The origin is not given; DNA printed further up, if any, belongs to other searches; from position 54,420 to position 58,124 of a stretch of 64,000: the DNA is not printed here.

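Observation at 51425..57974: Candidate split Type ISP-like defence system: PLD-nuclease/SNF2 motor plus MTase-TRD subunit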

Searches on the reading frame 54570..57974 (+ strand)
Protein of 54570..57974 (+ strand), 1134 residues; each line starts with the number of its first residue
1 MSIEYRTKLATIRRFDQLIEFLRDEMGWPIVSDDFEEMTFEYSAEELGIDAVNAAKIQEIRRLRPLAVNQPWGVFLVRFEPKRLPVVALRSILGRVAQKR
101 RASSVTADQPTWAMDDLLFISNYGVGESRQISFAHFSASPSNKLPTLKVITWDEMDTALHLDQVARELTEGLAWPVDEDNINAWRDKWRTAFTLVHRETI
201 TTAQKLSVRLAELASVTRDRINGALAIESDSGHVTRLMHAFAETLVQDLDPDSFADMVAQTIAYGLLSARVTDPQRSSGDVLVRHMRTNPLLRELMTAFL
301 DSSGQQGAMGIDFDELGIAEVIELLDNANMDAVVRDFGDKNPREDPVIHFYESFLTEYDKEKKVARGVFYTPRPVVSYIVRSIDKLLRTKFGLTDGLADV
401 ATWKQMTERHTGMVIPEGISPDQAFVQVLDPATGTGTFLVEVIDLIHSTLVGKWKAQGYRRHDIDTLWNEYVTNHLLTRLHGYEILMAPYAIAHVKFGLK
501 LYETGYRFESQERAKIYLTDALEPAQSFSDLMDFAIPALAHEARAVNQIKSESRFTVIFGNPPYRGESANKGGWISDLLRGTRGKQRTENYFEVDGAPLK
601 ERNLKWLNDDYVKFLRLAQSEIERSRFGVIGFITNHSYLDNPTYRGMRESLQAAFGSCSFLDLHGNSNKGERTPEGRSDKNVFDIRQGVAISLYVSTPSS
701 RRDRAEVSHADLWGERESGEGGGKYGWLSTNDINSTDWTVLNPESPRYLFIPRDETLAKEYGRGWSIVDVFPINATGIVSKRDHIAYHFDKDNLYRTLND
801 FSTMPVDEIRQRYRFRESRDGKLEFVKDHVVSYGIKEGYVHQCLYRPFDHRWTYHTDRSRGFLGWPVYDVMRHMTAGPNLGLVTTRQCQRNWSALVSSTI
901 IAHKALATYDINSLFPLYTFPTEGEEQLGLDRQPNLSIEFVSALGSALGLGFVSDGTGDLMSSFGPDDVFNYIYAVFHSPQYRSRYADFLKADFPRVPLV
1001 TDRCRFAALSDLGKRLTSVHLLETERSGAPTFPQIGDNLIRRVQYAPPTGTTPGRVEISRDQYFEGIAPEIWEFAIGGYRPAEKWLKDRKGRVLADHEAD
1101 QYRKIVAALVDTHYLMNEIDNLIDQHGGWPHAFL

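Call 5: search_protein_families(library=pfam, proteins=[window:54570-57974:+], max_evalue=0.01)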
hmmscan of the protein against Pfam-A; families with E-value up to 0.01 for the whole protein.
window:54570-57974:+ (1134 aa): 4 families
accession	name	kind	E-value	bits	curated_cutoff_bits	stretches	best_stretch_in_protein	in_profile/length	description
PF18135.7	Type_ISP_C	-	3.1e-76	257.1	25.9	1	769-1117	1-341/342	Type ISP C-terminal specificity domain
PF02384.22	N6_Mtase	-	1.5e-07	31.5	20.4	1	346-385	5-44/311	N-6 DNA Methylase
PF07669.17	Eco57I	-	8.8e-05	23.1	25.3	1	539-650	59-149/171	Eco57I restriction-modification methylase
PF20473.4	MmeI_Mtase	-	0.00012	21.8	27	1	426-573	21-154/259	MmeI, DNA-methyltransferase domain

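Call 6: search_protein_families(library=padloc, proteins=[window:54570-57974:+], max_evalue=0.01)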
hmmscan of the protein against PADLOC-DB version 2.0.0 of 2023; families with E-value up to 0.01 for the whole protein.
window:54570-57974:+ (1134 aa): 18 families
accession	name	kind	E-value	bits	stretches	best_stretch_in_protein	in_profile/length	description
PDLC03610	REase_MTase_IIG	-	1.7e-207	690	1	192-1122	150-1075/1096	Type IIG restriction enzyme-methyltransferase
PDLC03631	REase_MTase_IIG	-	1.1e-74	250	2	202-801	155-705/1086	Type IIG restriction enzyme-methyltransferase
PDLC03597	REase_MTase_IIG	-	2.8e-46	155.7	2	426-1021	914-1505/1646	Type IIG restriction enzyme-methyltransferase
PDLC03051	REase_MTase_I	-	2.1e-34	116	1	343-1021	841-1470/1591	Type I restriction enzyme-methyltransferase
PDLC03621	REase_MTase_IIG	-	1.7e-27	93.9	2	344-698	281-586/1024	Type IIG restriction enzyme-methyltransferase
PDLC04134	mad2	-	1.5e-09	35.2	1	325-708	229-455/492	mads_2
PDLC03021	MTase_I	-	4.1e-09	33.8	1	320-385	127-182/491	Type I methyltransferase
PDLC03025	MTase_I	-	2.7e-07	27.7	0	337-387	135-182/569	Type I methyltransferase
PDLC03250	MTase_II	-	1.3e-06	25.4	1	310-382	109-179/775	Type II methyltransferase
PDLC03026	MTase_I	-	3.6e-05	21.1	1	343-384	119-160/487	Type I methyltransferase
PDLC02526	PglX|PglXI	-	4.9e-05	20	1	364-458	223-315/640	PglX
PDLC03601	REase_MTase_IIG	-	0.00056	15.8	1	359-447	378-482/1110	Type IIG restriction enzyme-methyltransferase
PDLC03035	MTase_I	-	0.00057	16.5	1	344-383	152-191/653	Type I methyltransferase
PDLC02529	PglX|PglXI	-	0.00067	15.4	1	426-564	229-367/1189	PglX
PDLC03598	REase_MTase_IIG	-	0.00088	15.2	1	424-578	360-504/912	Type IIG restriction enzyme-methyltransferase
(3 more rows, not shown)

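Call 7: search_protein_families(library=ncbifam, proteins=[window:54570-57974:+], max_evalue=0.01)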
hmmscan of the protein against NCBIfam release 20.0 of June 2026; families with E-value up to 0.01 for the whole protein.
window:54570-57974:+ (1134 aa): 1 family
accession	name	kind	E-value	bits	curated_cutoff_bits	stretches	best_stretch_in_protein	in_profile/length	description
NF047738.1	antiphage_MADS2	equivalog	0.0016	16.8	720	1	426-564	333-452/654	methylation-associated defense system DNA methyltransferase MAD2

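Call 12: find_homologous_proteins(query=window:54570-57974:+, max_evalue=1e-20)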
Query window:54570-57974:+ (1134 aa): 5986 proteins with E <= 1e-20 among 8000 candidates; the best 120 are listed.
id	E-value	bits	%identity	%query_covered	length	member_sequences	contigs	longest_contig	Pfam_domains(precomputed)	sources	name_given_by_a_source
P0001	0.0e+0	2638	100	100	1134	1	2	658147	PF18135.8,PF02384.23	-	-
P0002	0.0e+0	1872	69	100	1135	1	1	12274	PF18135.8,PF02384.23,PF07669.18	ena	-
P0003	0.0e+0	1851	69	100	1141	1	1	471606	PF18135.8,PF02384.23,PF07669.18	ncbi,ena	-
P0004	0.0e+0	1830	69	100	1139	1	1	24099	PF18135.8,PF02384.23,PF07669.18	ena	-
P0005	0.0e+0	1820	68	100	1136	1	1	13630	PF18135.8,PF02384.23,PF07669.18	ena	-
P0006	0.0e+0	1815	68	100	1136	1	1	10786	PF18135.8,PF02384.23,PF07669.18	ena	-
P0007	0.0e+0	1800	68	100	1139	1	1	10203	PF18135.8,PF02384.23,PF07669.18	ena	-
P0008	0.0e+0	1792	68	100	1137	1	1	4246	PF18135.8,PF02384.23,PF07669.18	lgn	-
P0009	0.0e+0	1761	67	100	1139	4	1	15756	PF18135.8,PF02384.23,PF07669.18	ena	-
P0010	0.0e+0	1752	67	100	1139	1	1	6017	PF18135.8,PF02384.23,PF07669.18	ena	-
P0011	0.0e+0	1752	67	100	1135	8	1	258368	PF18135.8,PF02384.23,PF07669.18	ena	-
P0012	0.0e+0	1741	66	100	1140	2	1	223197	PF18135.8,PF02384.23,PF07669.18,PF20473.5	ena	-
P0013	0.0e+0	1740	66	100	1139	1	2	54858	PF18135.8,PF02384.23,PF07669.18,PF20473.5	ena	-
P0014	0.0e+0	1733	66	100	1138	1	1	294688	PF18135.8,PF02384.23,PF07669.18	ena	-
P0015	0.0e+0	1730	66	100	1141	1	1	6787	PF18135.8,PF02384.23,PF07669.18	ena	-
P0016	0.0e+0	1718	66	100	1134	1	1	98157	PF18135.8,PF02384.23,PF07669.18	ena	-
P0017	0.0e+0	1717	65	100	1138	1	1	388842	PF18135.8,PF02384.23,PF07669.18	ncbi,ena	-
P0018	0.0e+0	1712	65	100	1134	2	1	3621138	PF18135.8,PF02384.23,PF07669.18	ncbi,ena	-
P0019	0.0e+0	1706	65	100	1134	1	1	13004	PF18135.8,PF02384.23,PF07669.18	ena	-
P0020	0.0e+0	1699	65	100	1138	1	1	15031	PF18135.8,PF02384.23,PF07669.18,PF20473.5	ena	-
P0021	0.0e+0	1686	64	100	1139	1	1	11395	PF18135.8,PF02384.23,PF07669.18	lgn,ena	-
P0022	0.0e+0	1681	64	100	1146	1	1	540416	PF18135.8,PF02384.23,PF07669.18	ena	-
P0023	0.0e+0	1678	64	100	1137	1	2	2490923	PF18135.8,PF02384.23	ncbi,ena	-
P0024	0.0e+0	1677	64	100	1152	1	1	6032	PF18135.8,PF02384.23,PF07669.18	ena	-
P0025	0.0e+0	1676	65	98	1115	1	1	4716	PF18135.8,PF02384.23,PF07669.18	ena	-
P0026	0.0e+0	1671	65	97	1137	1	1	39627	PF18135.8,PF02384.23,PF07669.18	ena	-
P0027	0.0e+0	1669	64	100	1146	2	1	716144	PF18135.8,PF02384.23,PF07669.18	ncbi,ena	-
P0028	0.0e+0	1657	64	100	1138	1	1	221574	PF18135.8,PF02384.23,PF07669.18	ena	-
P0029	0.0e+0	1649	63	100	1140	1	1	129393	PF18135.8,PF02384.23,PF07669.18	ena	-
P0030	0.0e+0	1633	64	100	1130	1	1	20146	PF18135.8,PF02384.23,PF07669.18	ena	-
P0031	0.0e+0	1611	62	100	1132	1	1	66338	PF18135.8,PF02384.23,PF07669.18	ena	-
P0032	0.0e+0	1607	62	100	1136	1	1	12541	PF18135.8,PF02384.23,PF07669.18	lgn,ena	-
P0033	0.0e+0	1606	61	100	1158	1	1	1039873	PF18135.8,PF02384.23,PF07669.18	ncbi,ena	-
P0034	0.0e+0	1602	62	100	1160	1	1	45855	PF18135.8,PF02384.23,PF07669.18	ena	-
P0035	0.0e+0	1601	62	100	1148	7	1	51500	PF18135.8,PF02384.23,PF07669.18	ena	-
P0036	0.0e+0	1596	62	100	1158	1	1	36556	PF18135.8,PF02384.23,PF07669.18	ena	-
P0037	0.0e+0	1594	63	96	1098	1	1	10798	PF18135.8,PF02384.23,PF07669.18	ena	-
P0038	0.0e+0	1590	63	100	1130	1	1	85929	PF18135.8,PF02384.23,PF07669.18,PF20473.5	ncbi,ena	-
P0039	0.0e+0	1589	63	100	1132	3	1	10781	PF18135.8,PF02384.23,PF07669.18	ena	-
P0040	0.0e+0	1575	61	100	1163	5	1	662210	PF18135.8,PF02384.23,PF07669.18,PF20473.5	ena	-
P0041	0.0e+0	1566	67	91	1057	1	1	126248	PF18135.8,PF02384.23,PF07669.18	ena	-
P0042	0.0e+0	1559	60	100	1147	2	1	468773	PF18135.8,PF02384.23,PF07669.18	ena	-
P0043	0.0e+0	1557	61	99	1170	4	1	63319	PF18135.8,PF02384.23,PF07669.18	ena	-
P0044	0.0e+0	1555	62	100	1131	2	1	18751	PF18135.8,PF02384.23,PF07669.18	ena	-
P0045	0.0e+0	1554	63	100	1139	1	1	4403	PF18135.8,PF02384.23,PF07669.18,PF20473.5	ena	-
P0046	0.0e+0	1552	61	100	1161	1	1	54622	PF18135.8,PF02384.23,PF07669.18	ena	-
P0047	0.0e+0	1549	60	100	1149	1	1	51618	PF18135.8,PF02384.23,PF07669.18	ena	-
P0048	0.0e+0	1546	61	100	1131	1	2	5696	PF18135.8,PF02384.23,PF07669.18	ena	-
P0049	0.0e+0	1542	60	100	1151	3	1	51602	PF18135.8,PF02384.23,PF07669.18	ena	-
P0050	0.0e+0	1541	60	100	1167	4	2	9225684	PF18135.8,PF02384.23,PF07669.18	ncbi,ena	-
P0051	0.0e+0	1540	60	100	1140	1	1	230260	PF18135.8,PF02384.23,PF07669.18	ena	-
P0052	0.0e+0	1540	58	100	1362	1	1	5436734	PF18135.8,PF02384.23,PF00717.29,PF07669.18,PF20473.5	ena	-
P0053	0.0e+0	1538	60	100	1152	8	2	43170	PF18135.8,PF02384.23,PF07669.18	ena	-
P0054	0.0e+0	1535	60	100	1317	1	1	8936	PF18135.8,PF02384.23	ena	-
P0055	0.0e+0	1530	60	100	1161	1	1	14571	PF18135.8,PF02384.23,PF07669.18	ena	-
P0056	0.0e+0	1529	60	100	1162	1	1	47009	PF18135.8,PF02384.23,PF07669.18,PF20473.5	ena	-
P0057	0.0e+0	1528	59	100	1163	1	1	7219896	PF18135.8,PF02384.23,PF07669.18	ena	-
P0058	0.0e+0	1528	59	100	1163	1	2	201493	PF18135.8,PF02384.23,PF07669.18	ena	-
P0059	0.0e+0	1527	60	100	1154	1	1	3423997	PF18135.8,PF02384.23,PF07669.18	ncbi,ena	-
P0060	0.0e+0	1526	59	100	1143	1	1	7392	PF18135.8,PF02384.23,PF07669.18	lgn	-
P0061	0.0e+0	1524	59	100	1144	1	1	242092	PF18135.8,PF02384.23,PF07669.18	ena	-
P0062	0.0e+0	1523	59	100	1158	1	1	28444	PF18135.8,PF02384.23,PF07669.18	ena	-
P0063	0.0e+0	1523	60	100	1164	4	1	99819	PF18135.8,PF02384.23,PF07669.18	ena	-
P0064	0.0e+0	1522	59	100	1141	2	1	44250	PF18135.8,PF02384.23,PF07669.18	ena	-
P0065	0.0e+0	1516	60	100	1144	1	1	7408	PF18135.8,PF02384.23,PF07669.18,PF20473.5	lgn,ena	-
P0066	0.0e+0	1516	60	100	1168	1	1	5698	PF18135.8,PF02384.23,PF07669.18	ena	-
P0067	0.0e+0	1515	59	100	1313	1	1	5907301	PF18135.8,PF02384.23,PF00717.29,PF07669.18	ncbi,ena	-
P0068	0.0e+0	1503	59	100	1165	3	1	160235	PF18135.8,PF02384.23,PF07669.18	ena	-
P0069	0.0e+0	1502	59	100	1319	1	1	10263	PF18135.8,PF02384.23,PF00717.29,PF07669.18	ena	-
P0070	0.0e+0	1502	59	100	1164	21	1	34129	PF18135.8,PF02384.23,PF07669.18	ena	-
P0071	0.0e+0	1499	59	100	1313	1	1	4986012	PF18135.8,PF02384.23,PF00717.29,PF07669.18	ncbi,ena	-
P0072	0.0e+0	1495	60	100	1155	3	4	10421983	PF18135.8,PF02384.23,PF07669.18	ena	-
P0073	0.0e+0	1491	59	100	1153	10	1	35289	PF18135.8,PF02384.23,PF07669.18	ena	-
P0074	0.0e+0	1490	59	100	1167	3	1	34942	PF18135.8,PF02384.23,PF07669.18,PF20473.5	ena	-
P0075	0.0e+0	1489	58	99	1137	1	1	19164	PF18135.8,PF02384.23,PF07669.18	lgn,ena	-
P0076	0.0e+0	1489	59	100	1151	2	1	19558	PF18135.8,PF02384.23,PF07669.18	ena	-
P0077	0.0e+0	1488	58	100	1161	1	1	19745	PF18135.8,PF02384.23,PF07669.18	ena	-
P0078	0.0e+0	1487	59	100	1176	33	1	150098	PF18135.8,PF02384.23,PF07669.18,PF20473.5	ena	-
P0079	0.0e+0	1483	58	100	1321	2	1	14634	PF18135.8,PF02384.23,PF00717.29,PF07669.18,PF20473.5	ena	-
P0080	0.0e+0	1482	60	96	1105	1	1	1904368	PF18135.8,PF02384.23,PF07669.18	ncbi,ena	-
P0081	0.0e+0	1482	63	91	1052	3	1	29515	PF18135.8,PF02384.23,PF07669.18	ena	-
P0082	0.0e+0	1479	58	100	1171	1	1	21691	PF18135.8,PF02384.23,PF07669.18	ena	-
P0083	0.0e+0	1479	58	100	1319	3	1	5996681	PF18135.8,PF02384.23,PF00717.29,PF07669.18,PF20473.5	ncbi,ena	-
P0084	0.0e+0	1478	58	100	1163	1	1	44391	PF18135.8,PF02384.23,PF07669.18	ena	-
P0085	0.0e+0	1478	58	100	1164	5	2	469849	PF18135.8,PF02384.23,PF07669.18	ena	-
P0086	0.0e+0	1473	59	100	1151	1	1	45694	PF18135.8,PF02384.23,PF07669.18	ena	-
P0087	0.0e+0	1471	58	100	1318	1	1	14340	PF18135.8,PF02384.23,PF00717.29,PF07669.18,PF20473.5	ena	-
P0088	0.0e+0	1466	58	100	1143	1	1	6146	PF18135.8,PF02384.23,PF07669.18,PF20473.5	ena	-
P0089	0.0e+0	1464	60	77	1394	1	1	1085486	PF18135.8,PF02384.23,PF00717.29,PF07669.18,PF20473.5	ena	-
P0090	0.0e+0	1460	64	91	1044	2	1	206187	PF18135.8,PF02384.23,PF07669.18,PF20473.5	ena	-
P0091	0.0e+0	1458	59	95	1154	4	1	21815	PF18135.8,PF02384.23,PF07669.18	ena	-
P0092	0.0e+0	1450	59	96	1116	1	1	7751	PF18135.8,PF02384.23,PF07669.18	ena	-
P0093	0.0e+0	1445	57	100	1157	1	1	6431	PF18135.8,PF02384.23,PF07669.18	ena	-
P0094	0.0e+0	1440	58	100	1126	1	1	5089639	PF18135.8,PF02384.23,PF07669.18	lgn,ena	-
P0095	0.0e+0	1438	57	100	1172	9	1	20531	PF18135.8,PF02384.23,PF07669.18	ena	-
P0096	0.0e+0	1438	59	100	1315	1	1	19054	PF18135.8,PF02384.23,PF07669.18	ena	-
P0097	0.0e+0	1437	57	100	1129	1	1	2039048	PF18135.8,PF02384.23,PF07669.18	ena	-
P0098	0.0e+0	1427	58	100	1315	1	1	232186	PF18135.8,PF02384.23,PF00717.29,PF07669.18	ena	-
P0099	0.0e+0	1427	57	100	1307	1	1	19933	PF18135.8,PF02384.23,PF00717.29,PF07669.18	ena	-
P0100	0.0e+0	1423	56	100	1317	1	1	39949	PF18135.8,PF02384.23,PF00717.29,PF07669.18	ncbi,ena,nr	ncbi:MAG: hypothetical protein F4Y86_00840 [Gammaproteobacteria bacterium]|nr:hypothetical protein [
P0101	0.0e+0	1421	57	100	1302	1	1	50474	PF18135.8,PF02384.23,PF00717.29,PF07669.18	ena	-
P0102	0.0e+0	1420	58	100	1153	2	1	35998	PF18135.8,PF02384.23,PF07669.18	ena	-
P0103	0.0e+0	1418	57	100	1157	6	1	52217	PF18135.8,PF02384.23,PF07669.18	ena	-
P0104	0.0e+0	1416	56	100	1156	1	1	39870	PF18135.8,PF02384.23,PF07669.18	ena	-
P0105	0.0e+0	1415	57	100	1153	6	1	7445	PF18135.8,PF02384.23,PF07669.18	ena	-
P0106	0.0e+0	1415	57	100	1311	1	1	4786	PF18135.8,PF02384.23,PF00717.29,PF07669.18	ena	-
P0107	0.0e+0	1413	57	100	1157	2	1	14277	PF18135.8,PF02384.23,PF07669.18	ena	-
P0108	0.0e+0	1411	57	100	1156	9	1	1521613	PF18135.8,PF02384.23,PF07669.18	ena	-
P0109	0.0e+0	1407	56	100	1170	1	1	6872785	PF18135.8,PF02384.23,PF07669.18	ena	-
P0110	0.0e+0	1406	57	100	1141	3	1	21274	PF18135.8,PF02384.23,PF07669.18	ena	-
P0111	0.0e+0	1406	60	92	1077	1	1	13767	PF18135.8,PF02384.23,PF07669.18,PF20473.5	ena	-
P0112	0.0e+0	1406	57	100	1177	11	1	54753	PF18135.8,PF02384.23,PF07669.18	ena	-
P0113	0.0e+0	1406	56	100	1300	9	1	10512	PF18135.8,PF02384.23,PF00717.29,PF07669.18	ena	-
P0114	0.0e+0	1398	67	80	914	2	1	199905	PF18135.8,PF02384.23,PF07669.18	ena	-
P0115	0.0e+0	1395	57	100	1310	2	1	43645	PF18135.8,PF02384.23,PF00717.29,PF07669.18,PF20473.5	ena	-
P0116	0.0e+0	1394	56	100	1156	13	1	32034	PF18135.8,PF02384.23,PF07669.18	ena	-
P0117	0.0e+0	1393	68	78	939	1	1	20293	PF18135.8,PF02384.23,PF07669.18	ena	-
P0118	0.0e+0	1390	61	88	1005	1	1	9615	PF18135.8,PF02384.23,PF07669.18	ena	-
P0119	0.0e+0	1390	56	100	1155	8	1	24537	PF18135.8,PF02384.23,PF07669.18,PF20473.5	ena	-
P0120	0.0e+0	1390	56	100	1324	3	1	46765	PF18135.8,PF02384.23,PF00717.29,PF07669.18,PF20473.5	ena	-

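Call 13: find_encoding_contigs(protein=P0018, flank=8000, max_places=2)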
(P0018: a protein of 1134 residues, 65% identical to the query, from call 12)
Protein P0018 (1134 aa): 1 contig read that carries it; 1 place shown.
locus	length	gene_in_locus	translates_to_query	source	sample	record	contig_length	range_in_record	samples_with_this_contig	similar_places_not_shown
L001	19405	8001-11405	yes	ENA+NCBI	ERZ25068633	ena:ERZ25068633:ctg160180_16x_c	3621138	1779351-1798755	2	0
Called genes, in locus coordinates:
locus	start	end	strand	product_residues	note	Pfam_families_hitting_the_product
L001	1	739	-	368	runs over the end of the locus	PF17761:DUF1016_N, PF06250:YhcG_C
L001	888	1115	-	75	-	-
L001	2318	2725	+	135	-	-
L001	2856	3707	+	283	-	-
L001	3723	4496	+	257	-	-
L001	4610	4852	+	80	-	PF12728:HTH_17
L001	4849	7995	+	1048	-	PF13091:PLDc_2, PF00176:SNF2-rel_dom (faint), PF04851:ResIII, PF00271:Helicase_C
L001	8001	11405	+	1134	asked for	PF02384:N6_Mtase (faint), PF07669:Eco57I (weak), PF18135:Type_ISP_C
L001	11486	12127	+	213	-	-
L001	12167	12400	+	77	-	-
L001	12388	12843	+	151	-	PF01850:PIN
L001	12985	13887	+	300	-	PF14088:DUF4268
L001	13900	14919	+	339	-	PF20796:PDDEXK_13, PF22558:REase-ARP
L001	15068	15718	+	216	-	-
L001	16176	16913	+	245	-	-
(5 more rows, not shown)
